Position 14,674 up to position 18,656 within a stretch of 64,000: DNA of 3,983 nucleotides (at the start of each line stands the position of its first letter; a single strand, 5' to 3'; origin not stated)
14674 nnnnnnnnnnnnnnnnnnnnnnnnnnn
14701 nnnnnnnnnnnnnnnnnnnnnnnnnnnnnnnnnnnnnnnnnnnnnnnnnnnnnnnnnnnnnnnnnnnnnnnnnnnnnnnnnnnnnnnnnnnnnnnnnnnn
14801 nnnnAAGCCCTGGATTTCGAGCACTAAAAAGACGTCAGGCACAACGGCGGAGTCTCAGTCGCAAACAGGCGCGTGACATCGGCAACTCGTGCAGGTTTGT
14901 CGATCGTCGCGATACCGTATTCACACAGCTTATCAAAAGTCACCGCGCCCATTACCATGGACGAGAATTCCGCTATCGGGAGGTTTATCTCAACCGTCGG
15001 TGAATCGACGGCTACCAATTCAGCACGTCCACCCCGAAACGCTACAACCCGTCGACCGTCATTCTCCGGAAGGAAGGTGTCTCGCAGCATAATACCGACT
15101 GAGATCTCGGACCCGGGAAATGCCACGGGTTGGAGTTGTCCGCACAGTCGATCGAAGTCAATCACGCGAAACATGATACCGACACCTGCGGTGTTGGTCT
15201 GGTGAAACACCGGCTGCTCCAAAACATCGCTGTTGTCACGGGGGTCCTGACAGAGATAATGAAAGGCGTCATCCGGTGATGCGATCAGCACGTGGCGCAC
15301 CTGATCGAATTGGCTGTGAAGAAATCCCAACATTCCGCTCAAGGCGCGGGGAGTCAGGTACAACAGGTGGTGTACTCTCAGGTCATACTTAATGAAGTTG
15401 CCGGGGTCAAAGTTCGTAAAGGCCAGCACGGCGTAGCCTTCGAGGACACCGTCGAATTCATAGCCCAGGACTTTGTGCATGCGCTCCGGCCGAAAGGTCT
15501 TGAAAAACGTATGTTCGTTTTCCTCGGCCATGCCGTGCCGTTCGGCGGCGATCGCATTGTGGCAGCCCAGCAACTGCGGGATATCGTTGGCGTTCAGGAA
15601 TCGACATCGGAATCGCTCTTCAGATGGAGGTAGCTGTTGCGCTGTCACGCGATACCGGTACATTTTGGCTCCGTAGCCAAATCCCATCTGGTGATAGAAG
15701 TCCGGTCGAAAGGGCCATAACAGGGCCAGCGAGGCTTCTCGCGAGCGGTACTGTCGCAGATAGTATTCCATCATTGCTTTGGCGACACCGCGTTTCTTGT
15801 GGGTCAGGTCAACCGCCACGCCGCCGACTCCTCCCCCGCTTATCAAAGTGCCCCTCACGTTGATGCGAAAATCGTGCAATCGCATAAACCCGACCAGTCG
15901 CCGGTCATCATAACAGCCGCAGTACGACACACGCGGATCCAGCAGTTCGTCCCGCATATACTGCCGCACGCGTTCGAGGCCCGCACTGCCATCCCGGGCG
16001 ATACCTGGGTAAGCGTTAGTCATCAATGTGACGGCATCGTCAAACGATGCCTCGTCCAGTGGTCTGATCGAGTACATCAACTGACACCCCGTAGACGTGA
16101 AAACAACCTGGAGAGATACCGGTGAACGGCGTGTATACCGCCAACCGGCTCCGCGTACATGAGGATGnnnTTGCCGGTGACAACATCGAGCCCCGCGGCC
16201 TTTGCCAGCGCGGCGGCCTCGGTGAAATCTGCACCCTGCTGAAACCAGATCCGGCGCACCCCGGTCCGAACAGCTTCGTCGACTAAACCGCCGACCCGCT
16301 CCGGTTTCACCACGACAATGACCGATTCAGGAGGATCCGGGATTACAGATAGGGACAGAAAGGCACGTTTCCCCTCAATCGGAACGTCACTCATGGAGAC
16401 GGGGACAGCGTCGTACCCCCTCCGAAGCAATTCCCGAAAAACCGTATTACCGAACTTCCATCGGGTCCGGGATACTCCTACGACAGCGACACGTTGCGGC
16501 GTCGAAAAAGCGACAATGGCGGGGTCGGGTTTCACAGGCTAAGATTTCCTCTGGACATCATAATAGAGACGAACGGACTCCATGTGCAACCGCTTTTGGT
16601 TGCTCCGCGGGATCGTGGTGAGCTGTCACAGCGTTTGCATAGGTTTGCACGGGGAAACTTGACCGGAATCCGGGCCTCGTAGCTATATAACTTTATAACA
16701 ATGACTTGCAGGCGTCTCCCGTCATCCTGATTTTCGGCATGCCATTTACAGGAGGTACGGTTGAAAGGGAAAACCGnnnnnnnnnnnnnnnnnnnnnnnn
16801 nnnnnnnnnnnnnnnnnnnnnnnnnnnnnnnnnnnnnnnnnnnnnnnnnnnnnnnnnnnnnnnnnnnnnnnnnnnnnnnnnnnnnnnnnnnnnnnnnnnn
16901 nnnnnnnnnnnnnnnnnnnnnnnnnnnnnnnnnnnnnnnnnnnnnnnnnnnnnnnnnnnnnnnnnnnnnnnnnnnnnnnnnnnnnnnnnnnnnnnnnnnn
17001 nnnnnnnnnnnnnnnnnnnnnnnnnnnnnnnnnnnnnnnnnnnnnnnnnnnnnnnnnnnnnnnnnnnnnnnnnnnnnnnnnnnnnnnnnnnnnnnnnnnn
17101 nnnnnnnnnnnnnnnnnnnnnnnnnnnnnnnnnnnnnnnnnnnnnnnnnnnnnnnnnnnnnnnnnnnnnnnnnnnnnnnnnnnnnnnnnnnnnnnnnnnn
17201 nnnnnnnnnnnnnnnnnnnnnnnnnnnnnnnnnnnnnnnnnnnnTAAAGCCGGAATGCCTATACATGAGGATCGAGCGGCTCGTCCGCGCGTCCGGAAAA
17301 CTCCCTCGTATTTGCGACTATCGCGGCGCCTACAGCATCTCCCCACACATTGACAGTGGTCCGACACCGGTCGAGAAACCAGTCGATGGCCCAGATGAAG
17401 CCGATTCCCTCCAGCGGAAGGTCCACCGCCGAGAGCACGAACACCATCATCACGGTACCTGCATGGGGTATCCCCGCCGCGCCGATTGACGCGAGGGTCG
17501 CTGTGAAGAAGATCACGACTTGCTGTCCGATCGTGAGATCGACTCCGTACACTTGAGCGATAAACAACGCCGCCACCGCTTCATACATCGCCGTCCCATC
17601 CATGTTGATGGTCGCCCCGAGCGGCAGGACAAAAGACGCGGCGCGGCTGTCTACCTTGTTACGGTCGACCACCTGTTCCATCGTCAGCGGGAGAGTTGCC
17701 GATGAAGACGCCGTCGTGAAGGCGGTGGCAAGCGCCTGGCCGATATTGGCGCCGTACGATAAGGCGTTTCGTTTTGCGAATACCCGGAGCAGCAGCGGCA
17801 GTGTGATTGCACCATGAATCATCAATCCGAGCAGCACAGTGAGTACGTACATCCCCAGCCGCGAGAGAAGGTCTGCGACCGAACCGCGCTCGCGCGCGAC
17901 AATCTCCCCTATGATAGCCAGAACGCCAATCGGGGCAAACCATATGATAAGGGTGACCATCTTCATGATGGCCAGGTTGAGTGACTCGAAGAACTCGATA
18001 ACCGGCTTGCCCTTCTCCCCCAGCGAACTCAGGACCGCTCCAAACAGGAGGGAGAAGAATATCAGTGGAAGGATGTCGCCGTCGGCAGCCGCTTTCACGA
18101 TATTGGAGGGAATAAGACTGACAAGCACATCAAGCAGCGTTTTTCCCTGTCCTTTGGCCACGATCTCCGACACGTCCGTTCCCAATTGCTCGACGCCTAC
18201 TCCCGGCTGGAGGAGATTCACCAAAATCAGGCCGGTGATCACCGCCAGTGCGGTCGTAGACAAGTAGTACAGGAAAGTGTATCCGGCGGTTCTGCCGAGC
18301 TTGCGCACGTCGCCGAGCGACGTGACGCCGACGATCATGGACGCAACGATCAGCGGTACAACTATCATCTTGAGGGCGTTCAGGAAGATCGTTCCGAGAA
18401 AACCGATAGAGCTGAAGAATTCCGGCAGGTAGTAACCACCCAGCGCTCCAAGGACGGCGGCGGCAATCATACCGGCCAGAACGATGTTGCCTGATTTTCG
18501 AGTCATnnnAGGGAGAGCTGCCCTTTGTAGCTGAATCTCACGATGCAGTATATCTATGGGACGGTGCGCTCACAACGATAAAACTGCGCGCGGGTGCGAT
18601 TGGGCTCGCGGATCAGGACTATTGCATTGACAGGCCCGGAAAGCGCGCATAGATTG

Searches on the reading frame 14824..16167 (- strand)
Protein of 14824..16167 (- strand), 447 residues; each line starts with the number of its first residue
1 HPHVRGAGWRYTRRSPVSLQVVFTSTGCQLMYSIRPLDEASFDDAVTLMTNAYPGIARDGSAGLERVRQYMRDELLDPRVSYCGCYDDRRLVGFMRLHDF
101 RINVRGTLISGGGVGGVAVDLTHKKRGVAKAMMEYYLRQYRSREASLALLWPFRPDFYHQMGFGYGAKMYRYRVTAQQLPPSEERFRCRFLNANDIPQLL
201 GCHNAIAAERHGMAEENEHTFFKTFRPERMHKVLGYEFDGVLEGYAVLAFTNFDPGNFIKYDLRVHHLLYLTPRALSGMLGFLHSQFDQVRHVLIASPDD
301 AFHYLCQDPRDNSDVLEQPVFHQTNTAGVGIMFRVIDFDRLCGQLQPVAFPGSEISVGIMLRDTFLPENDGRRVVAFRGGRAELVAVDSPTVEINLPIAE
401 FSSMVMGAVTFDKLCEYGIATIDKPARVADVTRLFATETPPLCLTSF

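Call 78: search_protein_families(library=pfam, proteins=[window:14824-16167:-], max_evalue=0.0001)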
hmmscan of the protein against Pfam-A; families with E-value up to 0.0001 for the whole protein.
window:14824-16167:- (447 aa): 5 families
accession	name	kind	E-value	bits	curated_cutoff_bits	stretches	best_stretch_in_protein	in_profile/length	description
PF13527.13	Acetyltransf_9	-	5.6e-27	94.7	25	1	34-165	2-126/127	Acetyltransferase (GNAT) domain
PF13530.11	SCP2_2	-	2.1e-10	41.5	23.2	1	352-442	13-103/105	Sterol carrier protein domain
PF17668.7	Acetyltransf_17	-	2.2e-09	38.4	25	1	228-313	21-104/114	Acetyltransferase (GNAT) domain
PF00583.31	Acetyltransf_1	-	1.6e-06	28.8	20.7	1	69-163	22-116/116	Acetyltransferase (GNAT) family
PF13508.13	Acetyltransf_7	-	1e-05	26.2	27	1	82-163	5-82/84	Acetyltransferase (GNAT) domain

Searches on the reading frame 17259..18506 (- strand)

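Call 29: search_protein_families(library=pfam, proteins=[window:17259-18506:-], max_evalue=0.001)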
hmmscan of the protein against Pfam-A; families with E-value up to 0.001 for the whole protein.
window:17259-18506:- (415 aa): 1 family
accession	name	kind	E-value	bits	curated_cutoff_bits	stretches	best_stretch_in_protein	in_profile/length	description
PF00375.23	SDF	-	2.5e-126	422.2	27.9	1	13-399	5-386/387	Sodium:dicarboxylate symporter family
